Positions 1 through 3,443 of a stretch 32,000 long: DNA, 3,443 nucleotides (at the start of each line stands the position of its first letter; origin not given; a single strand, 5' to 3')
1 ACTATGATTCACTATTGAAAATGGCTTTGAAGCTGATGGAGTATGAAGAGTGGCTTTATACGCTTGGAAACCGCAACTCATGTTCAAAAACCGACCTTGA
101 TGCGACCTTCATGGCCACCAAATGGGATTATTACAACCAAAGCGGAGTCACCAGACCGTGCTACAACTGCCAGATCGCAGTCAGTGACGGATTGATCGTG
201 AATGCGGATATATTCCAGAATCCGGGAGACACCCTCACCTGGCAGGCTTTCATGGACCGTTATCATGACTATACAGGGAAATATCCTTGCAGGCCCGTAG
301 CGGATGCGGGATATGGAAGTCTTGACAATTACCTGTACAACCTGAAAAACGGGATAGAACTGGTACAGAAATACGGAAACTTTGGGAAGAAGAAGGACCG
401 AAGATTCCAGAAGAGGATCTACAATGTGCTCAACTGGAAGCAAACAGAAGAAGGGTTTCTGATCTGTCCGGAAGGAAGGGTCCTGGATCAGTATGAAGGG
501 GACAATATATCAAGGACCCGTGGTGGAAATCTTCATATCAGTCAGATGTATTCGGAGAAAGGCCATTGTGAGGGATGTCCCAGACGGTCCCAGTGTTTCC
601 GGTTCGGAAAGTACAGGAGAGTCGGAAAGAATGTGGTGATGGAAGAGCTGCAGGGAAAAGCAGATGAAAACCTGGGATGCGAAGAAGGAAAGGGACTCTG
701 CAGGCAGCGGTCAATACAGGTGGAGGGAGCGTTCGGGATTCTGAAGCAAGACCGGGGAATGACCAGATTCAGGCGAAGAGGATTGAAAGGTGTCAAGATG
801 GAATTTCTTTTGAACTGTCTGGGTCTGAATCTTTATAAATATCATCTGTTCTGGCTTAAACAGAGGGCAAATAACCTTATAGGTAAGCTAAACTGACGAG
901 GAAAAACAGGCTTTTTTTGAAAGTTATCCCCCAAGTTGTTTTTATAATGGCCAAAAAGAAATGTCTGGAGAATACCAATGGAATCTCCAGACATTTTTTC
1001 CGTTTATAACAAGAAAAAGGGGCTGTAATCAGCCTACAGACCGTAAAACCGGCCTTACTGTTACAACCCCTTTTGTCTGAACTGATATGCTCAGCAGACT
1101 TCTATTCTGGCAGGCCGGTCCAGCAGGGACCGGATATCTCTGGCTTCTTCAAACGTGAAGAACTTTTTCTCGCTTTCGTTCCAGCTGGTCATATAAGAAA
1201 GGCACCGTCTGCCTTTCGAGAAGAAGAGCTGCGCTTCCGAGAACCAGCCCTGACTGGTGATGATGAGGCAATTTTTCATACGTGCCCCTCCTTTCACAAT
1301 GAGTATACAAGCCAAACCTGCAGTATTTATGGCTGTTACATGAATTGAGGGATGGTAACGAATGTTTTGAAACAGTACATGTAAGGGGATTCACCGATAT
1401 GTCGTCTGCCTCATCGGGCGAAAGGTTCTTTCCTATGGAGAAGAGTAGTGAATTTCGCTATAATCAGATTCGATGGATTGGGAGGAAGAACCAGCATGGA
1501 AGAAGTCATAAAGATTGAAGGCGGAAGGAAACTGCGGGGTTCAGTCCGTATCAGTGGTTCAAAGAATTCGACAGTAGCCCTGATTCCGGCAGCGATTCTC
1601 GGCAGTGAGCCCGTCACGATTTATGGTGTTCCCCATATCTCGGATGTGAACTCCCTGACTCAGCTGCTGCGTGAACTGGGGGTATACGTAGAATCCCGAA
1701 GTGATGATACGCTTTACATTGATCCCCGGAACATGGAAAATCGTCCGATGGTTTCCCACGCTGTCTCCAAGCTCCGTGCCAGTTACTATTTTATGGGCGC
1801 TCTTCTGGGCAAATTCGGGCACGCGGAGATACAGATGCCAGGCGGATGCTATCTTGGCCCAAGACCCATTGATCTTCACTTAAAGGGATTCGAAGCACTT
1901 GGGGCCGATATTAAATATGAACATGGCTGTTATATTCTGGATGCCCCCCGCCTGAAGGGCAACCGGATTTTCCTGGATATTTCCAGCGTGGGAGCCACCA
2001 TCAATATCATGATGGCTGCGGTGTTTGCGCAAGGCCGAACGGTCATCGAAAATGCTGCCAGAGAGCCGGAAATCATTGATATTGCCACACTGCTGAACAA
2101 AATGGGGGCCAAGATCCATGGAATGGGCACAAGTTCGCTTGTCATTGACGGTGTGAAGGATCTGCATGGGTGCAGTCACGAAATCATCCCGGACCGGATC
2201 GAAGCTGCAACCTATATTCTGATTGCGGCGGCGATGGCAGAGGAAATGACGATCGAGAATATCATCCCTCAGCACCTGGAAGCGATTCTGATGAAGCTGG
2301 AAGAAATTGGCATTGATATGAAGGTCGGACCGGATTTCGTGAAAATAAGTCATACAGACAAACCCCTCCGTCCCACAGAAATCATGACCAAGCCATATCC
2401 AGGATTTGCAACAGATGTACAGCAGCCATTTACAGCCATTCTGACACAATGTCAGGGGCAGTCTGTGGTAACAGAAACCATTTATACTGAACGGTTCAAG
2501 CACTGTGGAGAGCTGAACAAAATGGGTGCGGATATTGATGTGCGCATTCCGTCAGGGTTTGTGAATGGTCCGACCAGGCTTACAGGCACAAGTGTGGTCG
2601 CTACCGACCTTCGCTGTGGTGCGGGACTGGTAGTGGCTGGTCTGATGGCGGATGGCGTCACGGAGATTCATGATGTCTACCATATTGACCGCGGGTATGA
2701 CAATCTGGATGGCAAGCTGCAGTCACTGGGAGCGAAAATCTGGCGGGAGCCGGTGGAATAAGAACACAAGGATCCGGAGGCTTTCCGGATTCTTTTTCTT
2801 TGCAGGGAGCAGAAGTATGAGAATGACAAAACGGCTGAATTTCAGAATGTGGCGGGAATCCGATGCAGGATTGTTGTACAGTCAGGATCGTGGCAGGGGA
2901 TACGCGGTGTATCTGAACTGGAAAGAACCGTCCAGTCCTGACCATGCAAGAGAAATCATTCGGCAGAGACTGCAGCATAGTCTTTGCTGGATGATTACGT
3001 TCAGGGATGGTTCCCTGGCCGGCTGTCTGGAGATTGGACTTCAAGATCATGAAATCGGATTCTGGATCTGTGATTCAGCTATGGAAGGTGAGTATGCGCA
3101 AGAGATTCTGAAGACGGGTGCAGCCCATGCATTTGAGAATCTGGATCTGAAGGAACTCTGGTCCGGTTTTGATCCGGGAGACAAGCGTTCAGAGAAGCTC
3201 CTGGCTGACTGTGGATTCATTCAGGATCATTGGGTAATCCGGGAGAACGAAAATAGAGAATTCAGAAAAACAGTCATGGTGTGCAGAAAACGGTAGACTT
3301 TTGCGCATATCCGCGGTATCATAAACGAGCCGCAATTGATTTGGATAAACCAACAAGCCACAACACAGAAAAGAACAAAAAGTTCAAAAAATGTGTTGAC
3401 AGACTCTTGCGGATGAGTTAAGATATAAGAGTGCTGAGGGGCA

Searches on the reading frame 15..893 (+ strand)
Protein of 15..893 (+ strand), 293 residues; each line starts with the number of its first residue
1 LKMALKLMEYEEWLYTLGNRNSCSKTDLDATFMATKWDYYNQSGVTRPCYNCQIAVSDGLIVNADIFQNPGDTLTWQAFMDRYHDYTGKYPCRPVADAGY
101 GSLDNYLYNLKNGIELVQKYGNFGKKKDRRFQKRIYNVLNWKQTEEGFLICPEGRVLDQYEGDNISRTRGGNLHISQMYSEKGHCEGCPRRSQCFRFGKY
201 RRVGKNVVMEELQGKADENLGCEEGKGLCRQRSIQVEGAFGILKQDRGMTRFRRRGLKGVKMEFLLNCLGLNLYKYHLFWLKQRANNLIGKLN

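Call 79: search_protein_families(library=pfam, proteins=[window:15-893:+], max_evalue=0.00001)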
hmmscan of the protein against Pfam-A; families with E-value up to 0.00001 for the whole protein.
window:15-893:+ (293 aa): 2 families
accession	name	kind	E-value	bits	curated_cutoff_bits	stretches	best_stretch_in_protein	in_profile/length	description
PF13751.12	DDE_Tnp_1_6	-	3.2e-27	95.7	25.1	1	150-277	1-125/125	Transposase DDE domain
PF01609.27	DDE_Tnp_1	-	5e-11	43.2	23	1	26-273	7-200/200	Transposase DDE domain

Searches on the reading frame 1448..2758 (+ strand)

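Call 79: search_protein_families(library=pfam, proteins=[window:1448-2758:+], max_evalue=0.00001)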
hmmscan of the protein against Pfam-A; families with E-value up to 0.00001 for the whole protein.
window:1448-2758:+ (437 aa): 1 family
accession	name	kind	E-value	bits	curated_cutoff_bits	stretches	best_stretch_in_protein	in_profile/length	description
PF00275.25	EPSP_synthase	-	3.7e-93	312.9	22.8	1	24-423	2-416/417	EPSP synthase (3-phosphoshikimate 1-carboxyvinyltransferase)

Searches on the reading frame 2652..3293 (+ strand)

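Call 79: search_protein_families(library=pfam, proteins=[window:2652-3293:+], max_evalue=0.00001)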
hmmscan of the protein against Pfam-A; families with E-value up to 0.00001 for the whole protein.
window:2652-3293:+ (214 aa): 1 family
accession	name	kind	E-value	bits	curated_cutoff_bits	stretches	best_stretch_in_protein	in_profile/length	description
PF13302.13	Acetyltransf_3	-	1.4e-14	55.4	25.4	1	61-189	1-137/138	Acetyltransferase (GNAT) domain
